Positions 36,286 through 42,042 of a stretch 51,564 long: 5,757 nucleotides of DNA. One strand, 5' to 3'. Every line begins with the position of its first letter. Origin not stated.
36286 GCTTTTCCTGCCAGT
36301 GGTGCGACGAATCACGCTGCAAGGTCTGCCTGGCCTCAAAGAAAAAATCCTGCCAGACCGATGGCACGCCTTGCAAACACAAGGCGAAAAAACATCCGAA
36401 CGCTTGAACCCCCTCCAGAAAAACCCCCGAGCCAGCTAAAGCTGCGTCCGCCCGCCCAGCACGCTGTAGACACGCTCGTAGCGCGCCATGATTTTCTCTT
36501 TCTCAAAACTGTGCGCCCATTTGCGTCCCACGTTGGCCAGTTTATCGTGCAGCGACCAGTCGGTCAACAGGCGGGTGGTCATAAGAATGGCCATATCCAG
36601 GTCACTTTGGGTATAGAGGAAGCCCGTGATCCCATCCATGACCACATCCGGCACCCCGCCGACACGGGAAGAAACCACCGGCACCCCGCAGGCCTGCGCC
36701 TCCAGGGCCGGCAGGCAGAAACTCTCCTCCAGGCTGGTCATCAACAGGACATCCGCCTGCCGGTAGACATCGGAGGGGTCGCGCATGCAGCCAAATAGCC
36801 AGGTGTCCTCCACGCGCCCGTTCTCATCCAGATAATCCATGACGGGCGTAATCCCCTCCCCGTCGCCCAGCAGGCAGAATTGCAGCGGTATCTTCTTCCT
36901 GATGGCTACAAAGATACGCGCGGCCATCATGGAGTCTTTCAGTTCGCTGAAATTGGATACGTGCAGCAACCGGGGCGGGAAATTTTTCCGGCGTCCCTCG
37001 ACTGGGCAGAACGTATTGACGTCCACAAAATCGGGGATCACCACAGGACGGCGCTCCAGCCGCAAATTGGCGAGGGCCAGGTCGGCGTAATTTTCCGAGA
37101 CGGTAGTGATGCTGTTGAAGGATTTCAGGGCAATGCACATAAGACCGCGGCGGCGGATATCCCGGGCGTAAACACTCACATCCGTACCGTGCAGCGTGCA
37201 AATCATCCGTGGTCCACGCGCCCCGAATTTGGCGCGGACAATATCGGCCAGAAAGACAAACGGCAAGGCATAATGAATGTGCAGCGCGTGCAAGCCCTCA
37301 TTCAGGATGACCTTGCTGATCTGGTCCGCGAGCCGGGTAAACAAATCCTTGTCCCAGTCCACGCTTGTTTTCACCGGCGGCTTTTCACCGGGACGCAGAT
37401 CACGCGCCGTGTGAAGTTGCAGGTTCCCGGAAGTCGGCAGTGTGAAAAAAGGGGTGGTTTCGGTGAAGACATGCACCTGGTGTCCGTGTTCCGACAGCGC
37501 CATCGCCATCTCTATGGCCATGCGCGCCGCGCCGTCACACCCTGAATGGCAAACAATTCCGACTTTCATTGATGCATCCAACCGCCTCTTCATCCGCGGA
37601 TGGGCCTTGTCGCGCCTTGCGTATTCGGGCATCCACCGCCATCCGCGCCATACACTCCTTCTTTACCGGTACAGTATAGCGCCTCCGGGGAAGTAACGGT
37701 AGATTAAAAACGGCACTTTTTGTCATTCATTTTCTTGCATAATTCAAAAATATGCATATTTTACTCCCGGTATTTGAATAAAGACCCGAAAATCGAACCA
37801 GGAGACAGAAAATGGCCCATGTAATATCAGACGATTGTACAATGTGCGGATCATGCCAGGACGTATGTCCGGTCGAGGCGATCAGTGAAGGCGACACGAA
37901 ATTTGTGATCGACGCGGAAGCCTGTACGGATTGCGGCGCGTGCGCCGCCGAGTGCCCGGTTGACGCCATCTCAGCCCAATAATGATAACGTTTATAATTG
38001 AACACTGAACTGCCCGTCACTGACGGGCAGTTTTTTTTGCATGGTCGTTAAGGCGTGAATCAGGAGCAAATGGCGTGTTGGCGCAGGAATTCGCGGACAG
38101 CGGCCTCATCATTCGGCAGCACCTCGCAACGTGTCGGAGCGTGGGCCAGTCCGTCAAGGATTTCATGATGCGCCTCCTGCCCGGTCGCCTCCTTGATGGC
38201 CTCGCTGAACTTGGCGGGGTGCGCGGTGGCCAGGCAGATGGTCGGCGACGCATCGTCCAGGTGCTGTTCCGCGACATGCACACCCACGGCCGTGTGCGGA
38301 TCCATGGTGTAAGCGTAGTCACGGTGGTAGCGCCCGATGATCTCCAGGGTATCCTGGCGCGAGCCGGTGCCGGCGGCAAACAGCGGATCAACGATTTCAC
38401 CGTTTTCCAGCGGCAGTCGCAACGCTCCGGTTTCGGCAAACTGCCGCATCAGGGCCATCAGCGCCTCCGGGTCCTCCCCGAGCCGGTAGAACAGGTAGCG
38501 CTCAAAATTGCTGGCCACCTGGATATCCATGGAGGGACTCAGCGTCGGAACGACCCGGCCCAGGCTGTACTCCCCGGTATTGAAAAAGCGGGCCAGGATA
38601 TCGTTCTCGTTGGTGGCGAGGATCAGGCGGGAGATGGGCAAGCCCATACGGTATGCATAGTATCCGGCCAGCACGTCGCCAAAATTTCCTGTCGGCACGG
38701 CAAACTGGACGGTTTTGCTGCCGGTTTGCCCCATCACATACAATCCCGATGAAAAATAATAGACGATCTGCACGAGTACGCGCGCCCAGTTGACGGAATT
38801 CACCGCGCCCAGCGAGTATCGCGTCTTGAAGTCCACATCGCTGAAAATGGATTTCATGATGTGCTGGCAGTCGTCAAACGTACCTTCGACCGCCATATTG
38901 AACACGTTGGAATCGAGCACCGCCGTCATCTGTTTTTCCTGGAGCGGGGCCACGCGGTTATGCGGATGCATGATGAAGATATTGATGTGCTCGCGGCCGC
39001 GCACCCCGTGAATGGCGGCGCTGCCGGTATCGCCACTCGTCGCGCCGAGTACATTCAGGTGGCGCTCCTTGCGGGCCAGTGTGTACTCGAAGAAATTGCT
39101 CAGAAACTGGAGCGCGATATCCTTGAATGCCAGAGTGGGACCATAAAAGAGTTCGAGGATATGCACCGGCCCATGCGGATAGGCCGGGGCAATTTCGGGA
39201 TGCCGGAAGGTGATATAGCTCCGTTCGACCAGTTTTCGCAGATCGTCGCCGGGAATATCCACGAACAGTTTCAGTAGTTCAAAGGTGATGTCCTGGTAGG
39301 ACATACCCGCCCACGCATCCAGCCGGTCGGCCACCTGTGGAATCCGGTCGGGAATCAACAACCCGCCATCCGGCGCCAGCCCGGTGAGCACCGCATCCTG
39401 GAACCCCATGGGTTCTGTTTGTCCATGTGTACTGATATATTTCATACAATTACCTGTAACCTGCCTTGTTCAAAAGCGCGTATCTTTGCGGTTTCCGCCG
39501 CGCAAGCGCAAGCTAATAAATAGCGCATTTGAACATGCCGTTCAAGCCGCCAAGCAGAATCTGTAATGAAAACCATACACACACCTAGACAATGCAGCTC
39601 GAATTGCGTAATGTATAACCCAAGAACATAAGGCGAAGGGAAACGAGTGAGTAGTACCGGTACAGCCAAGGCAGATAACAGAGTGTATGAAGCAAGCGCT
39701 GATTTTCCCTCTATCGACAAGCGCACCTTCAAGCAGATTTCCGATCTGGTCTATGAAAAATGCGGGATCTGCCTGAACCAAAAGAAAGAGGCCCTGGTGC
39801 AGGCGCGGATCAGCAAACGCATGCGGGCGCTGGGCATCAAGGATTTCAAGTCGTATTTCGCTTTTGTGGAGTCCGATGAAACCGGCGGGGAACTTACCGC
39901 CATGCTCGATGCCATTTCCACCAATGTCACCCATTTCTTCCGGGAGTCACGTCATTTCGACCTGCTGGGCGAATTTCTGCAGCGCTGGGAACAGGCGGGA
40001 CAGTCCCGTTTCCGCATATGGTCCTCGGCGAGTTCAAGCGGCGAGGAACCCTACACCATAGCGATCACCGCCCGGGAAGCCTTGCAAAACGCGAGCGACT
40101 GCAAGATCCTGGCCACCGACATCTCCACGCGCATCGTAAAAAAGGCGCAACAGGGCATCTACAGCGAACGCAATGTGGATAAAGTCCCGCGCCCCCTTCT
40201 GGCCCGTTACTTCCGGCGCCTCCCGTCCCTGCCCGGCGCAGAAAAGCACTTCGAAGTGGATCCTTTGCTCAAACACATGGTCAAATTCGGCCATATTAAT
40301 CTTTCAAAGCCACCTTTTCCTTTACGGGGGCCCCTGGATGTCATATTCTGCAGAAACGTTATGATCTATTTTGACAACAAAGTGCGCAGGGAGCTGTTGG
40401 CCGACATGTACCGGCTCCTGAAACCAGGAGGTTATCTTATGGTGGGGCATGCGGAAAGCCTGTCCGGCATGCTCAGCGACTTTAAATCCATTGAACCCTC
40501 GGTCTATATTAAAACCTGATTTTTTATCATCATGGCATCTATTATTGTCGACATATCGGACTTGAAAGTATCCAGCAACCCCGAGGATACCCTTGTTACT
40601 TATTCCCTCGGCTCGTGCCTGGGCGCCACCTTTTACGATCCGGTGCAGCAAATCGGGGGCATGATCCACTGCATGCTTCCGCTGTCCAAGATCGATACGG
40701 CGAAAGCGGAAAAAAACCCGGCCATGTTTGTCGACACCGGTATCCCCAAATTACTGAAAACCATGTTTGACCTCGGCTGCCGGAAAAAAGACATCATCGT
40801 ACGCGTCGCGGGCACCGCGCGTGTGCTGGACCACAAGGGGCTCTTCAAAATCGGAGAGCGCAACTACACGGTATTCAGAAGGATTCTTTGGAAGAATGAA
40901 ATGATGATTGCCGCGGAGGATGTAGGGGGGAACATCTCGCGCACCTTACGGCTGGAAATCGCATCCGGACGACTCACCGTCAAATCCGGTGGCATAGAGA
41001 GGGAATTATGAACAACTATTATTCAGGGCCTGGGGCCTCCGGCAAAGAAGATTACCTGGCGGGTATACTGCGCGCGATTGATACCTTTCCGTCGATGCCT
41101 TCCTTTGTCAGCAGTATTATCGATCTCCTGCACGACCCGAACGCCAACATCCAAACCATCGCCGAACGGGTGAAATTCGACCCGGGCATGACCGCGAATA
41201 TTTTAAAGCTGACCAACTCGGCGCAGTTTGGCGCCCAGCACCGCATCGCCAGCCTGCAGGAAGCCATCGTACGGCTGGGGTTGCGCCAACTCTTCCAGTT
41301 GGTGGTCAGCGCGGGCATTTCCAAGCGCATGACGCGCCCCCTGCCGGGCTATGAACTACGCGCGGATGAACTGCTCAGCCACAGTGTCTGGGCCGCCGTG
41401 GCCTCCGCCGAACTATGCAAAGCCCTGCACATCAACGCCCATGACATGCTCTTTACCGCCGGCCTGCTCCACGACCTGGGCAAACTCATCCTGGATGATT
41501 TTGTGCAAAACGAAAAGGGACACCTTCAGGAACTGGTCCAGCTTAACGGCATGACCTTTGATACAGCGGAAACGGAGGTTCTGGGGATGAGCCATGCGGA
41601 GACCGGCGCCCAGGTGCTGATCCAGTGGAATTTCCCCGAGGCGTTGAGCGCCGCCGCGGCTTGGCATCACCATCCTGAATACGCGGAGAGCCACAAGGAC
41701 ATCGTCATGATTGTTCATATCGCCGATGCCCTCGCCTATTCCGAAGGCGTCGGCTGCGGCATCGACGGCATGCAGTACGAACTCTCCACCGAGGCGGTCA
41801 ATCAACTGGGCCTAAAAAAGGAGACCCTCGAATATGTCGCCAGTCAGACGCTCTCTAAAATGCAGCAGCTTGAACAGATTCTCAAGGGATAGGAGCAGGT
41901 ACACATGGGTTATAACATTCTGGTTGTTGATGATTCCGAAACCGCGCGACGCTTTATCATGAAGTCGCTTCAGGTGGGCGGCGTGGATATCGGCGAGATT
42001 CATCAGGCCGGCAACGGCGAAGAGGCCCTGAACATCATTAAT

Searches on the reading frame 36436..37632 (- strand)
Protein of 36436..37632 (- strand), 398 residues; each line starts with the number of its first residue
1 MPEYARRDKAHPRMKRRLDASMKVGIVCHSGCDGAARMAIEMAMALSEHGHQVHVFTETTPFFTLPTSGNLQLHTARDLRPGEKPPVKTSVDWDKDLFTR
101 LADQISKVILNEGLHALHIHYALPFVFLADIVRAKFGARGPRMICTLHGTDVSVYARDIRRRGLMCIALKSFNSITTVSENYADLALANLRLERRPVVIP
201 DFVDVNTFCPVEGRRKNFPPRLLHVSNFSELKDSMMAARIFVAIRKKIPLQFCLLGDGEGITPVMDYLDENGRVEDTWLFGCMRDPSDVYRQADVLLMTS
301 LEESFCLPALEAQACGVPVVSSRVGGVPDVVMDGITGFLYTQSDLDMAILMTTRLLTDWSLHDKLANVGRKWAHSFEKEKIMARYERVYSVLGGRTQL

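Call 11: search_protein_families(library=pfam, proteins=[window:36436-37632:-], max_evalue=0.001)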
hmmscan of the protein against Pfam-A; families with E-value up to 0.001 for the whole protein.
window:36436-37632:- (398 aa): 6 families
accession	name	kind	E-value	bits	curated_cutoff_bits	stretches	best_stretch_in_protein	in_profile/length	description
PF00534.26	Glycos_transf_1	-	2e-21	76.7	26.4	1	219-372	15-172/172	Glycosyl transferases group 1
PF13692.12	Glyco_trans_1_4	-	3.5e-21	76.4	27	1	220-357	2-141/142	Glycosyl transferases group 1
PF13439.12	Glyco_transf_4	-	5.8e-17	62.7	28.5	1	33-206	2-169/170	Glycosyltransferase Family 4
PF13579.12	Glyco_trans_4_4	-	6.7e-10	40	29.7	1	34-200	2-156/158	Glycosyl transferase 4-like domain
PF20706.3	GT4-conflict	-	3.9e-07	29.8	26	1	290-334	279-323/385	Family 4 Glycosyltransferase in conflict systems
PF13477.12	Glyco_trans_4_2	-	2.8e-06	28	23.4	1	40-170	14-130/139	Glycosyl transferase 4-like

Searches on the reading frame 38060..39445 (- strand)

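Call 11: search_protein_families(library=pfam, proteins=[window:38060-39445:-], max_evalue=0.001)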
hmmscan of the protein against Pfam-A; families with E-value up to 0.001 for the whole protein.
window:38060-39445:- (461 aa): 3 families
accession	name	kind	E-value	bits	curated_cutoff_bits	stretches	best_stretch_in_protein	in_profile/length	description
PF14821.11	Thr_synth_N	-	1.2e-26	93.1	25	1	2-77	1-79/79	Threonine synthase N terminus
PF00291.31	PALP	-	3.8e-14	53.1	35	1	94-338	24-258/295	Pyridoxal-phosphate dependent enzyme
PF24857.1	THR4_C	-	1.4e-11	44.8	27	1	385-444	1-72/85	Threonine synthase, C-terminal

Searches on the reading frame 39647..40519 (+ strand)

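Call 46: search_protein_families(library=pfam, proteins=[window:39647-40519:+], max_evalue=0.001)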
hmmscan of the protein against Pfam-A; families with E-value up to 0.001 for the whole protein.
window:39647-40519:+ (290 aa): 5 families
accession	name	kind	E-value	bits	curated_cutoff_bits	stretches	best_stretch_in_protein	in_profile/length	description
PF01739.24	CheR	-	4e-57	193.2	27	1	93-286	1-193/195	CheR methyltransferase, SAM binding domain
PF03705.20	CheR_N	-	3.7e-18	65.4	27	1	28-78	3-53/53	CheR methyltransferase, all-alpha domain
PF08242.18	Methyltransf_12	-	9.8e-09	36.3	30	1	206-264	45-98/98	Methyltransferase domain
PF13649.12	Methyltransf_25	-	7e-08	33.5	27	1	211-262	47-97/97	Methyltransferase domain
PF08241.18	Methyltransf_11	-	5.2e-07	30.7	21.2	1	204-265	40-94/95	Methyltransferase domain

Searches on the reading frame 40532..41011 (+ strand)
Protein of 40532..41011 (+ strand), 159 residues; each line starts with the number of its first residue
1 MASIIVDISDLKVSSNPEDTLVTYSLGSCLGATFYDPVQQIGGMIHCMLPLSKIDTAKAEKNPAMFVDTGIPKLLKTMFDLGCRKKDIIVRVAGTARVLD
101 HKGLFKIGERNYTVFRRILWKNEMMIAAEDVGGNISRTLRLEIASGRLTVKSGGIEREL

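Call 46: search_protein_families(library=pfam, proteins=[window:40532-41011:+], max_evalue=0.001)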
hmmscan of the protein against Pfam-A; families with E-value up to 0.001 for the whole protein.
window:40532-41011:+ (159 aa): 1 family
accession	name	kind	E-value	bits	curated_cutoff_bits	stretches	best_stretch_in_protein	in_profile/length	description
PF03975.18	CheD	-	1.3e-27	96.5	25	1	48-152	1-108/108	CheD chemotactic sensory transduction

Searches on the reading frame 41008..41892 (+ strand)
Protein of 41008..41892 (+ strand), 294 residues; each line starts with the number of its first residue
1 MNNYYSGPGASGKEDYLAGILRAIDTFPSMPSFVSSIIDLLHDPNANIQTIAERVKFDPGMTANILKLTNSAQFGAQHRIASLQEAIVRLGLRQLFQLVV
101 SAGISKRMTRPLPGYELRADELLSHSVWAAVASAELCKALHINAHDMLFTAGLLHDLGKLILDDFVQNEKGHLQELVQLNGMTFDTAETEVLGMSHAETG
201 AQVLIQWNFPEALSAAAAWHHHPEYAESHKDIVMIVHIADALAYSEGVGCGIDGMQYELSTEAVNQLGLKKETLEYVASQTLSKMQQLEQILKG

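Call 46: search_protein_families(library=pfam, proteins=[window:41008-41892:+], max_evalue=0.001)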
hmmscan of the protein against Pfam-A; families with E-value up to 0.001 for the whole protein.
window:41008-41892:+ (294 aa): 3 families
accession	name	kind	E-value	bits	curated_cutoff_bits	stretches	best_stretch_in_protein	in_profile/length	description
PF08668.18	HDOD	-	5.1e-54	183.2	22.9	1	28-223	2-196/196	HDOD domain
PF01966.28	HD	-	1.1e-09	39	22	1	123-243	2-114/116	HD domain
PF18019.7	Cas3_HD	-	0.00014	22.4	23.1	1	135-275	44-175/207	Cas3, HD domain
